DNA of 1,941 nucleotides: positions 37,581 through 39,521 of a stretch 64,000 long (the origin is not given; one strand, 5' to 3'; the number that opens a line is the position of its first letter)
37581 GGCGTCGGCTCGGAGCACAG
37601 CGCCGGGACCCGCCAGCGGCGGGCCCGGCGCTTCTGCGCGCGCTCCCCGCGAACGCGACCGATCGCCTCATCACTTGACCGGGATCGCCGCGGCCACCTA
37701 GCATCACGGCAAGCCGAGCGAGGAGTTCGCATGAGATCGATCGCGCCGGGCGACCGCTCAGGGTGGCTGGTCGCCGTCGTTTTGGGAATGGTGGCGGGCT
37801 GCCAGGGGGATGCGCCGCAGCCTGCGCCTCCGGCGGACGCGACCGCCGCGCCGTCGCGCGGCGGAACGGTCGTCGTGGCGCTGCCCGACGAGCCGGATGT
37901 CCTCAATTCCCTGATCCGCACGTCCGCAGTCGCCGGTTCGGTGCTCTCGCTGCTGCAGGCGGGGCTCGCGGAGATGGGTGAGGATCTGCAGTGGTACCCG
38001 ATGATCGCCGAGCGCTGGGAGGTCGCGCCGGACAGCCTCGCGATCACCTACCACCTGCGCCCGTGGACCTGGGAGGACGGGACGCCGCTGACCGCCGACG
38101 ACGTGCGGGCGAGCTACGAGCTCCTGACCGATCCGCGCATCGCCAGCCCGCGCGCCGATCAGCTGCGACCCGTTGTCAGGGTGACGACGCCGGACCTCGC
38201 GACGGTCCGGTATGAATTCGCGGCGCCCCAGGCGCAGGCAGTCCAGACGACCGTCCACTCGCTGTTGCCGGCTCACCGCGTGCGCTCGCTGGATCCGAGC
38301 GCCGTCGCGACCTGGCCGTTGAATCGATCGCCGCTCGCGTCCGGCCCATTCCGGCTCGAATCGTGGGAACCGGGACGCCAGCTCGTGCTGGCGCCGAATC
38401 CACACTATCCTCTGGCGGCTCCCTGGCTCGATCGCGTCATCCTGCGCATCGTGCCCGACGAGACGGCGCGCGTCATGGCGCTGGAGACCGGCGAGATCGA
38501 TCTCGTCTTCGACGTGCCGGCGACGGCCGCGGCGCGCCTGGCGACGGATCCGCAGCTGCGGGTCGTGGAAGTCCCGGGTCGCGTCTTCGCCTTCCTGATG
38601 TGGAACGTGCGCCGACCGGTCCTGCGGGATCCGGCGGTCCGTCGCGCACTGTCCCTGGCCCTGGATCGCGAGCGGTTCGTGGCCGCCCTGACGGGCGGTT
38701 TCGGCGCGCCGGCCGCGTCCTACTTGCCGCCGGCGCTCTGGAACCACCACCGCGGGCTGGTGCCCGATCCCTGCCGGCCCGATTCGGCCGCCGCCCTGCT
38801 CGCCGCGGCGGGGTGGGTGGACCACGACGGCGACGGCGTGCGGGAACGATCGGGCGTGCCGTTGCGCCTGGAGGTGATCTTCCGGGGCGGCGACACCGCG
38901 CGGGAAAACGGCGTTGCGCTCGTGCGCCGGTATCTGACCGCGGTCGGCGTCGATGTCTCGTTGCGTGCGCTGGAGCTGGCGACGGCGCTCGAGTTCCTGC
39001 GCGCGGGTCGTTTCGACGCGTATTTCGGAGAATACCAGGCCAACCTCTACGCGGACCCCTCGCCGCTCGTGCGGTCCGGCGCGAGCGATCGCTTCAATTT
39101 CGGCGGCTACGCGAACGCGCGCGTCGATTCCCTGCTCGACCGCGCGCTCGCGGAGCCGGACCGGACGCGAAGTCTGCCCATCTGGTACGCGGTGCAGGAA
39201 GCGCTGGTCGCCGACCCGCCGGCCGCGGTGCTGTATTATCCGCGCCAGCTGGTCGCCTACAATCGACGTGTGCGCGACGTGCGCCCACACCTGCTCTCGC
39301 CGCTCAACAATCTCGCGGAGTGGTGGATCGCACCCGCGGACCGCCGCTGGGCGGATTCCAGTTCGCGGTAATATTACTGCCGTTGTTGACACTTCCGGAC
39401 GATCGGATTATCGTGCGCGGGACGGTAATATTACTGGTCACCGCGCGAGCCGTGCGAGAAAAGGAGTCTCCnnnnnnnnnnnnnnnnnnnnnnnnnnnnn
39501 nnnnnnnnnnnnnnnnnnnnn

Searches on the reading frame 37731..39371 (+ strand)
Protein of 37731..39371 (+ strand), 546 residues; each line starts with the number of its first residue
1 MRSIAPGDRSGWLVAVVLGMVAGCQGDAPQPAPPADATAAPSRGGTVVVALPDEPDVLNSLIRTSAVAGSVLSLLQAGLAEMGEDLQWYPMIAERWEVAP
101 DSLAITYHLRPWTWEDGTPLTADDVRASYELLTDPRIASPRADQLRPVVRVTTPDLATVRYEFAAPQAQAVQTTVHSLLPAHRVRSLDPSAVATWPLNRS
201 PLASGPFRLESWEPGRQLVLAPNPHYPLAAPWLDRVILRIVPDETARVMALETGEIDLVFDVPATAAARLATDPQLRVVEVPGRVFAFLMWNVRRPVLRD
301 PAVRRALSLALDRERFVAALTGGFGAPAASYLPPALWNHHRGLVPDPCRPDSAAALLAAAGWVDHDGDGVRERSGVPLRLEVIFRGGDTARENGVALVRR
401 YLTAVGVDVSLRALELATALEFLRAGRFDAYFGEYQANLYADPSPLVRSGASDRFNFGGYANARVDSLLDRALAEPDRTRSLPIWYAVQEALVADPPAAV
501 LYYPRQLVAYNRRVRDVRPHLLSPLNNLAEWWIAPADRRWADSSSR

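Call 10: search_protein_families(library=pfam, proteins=[window:37731-39371:+], max_evalue=0.001)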
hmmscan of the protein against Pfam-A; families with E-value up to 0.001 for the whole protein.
window:37731-39371:+ (546 aa): 1 family
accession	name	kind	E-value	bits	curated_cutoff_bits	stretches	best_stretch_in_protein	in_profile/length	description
PF00496.27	SBP_bac_5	-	2.4e-81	274.1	32.4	1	88-448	2-358/368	Bacterial extracellular solute-binding proteins, family 5 Middle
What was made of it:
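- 37731..39371 (+): Orphan family-5 solute-binding lipoprotein (lipobox VAGC). No permease or ATPase genes lie nearby. PF00496, E 2.4e-81 (call 10).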

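Call 37: search_protein_families(library=ncbifam, proteins=[window:37731-39371:+], max_evalue=0.001)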
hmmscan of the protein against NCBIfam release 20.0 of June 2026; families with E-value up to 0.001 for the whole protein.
window:37731-39371:+ (546 aa): 10 families
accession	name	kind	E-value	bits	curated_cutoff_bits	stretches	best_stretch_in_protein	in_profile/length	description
NF045467.1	Opp4A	equivalog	7.3e-45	153.2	650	1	38-533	28-556/556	oligopeptide ABC transporter substrate-binding protein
TIGR02294.1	nickel_nikA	equivalog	1.3e-36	126.2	393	1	77-448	37-412/501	nickel ABC transporter substrate-binding protein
NF045468.1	Opp5A_nikA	equivalog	1.8e-30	105.9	600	1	79-383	48-337/488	nickel ABC transporter substrate-binding protein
NF011942.0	PRK15413.1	equivalog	1.7e-25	89.7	594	1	58-364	41-345/512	glutathione ABC transporter substrate-binding protein GsiB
NF007287.0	PRK09755.1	equivalog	1.4e-24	86.8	1098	2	203-503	208-502/535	ABC transporter substrate-binding protein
TIGR04028.1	SBP_KPN_01854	hypoth_equivalog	3.1e-24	85.4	468.5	1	84-417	40-385/509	TIGR04028 family ABC transporter substrate-binding protein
NF011689.0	PRK15109.1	equivalog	8.3e-23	80.8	560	1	156-527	165-530/547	ABC transporter substrate-binding protein SapA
NF011684.0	PRK15104.1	equivalog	1.8e-20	73.2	947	1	75-503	69-510/543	oligopeptide ABC transporter substrate-binding protein OppA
NF043070.1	DppA_dipep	equivalog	3.2e-19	68.9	1005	1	197-364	203-370/535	dipeptide ABC transporter periplasmic-binding protein DppA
NF047575.1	opine_bind_CntA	exception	4.6e-16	58.4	800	1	90-433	79-431/535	staphylopine-dependent metal ABC transporter substrate-binding lipoprotein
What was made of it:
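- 37731..39371 (+): All NCBIfam equivalog scores are below their cutoffs (call 37).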
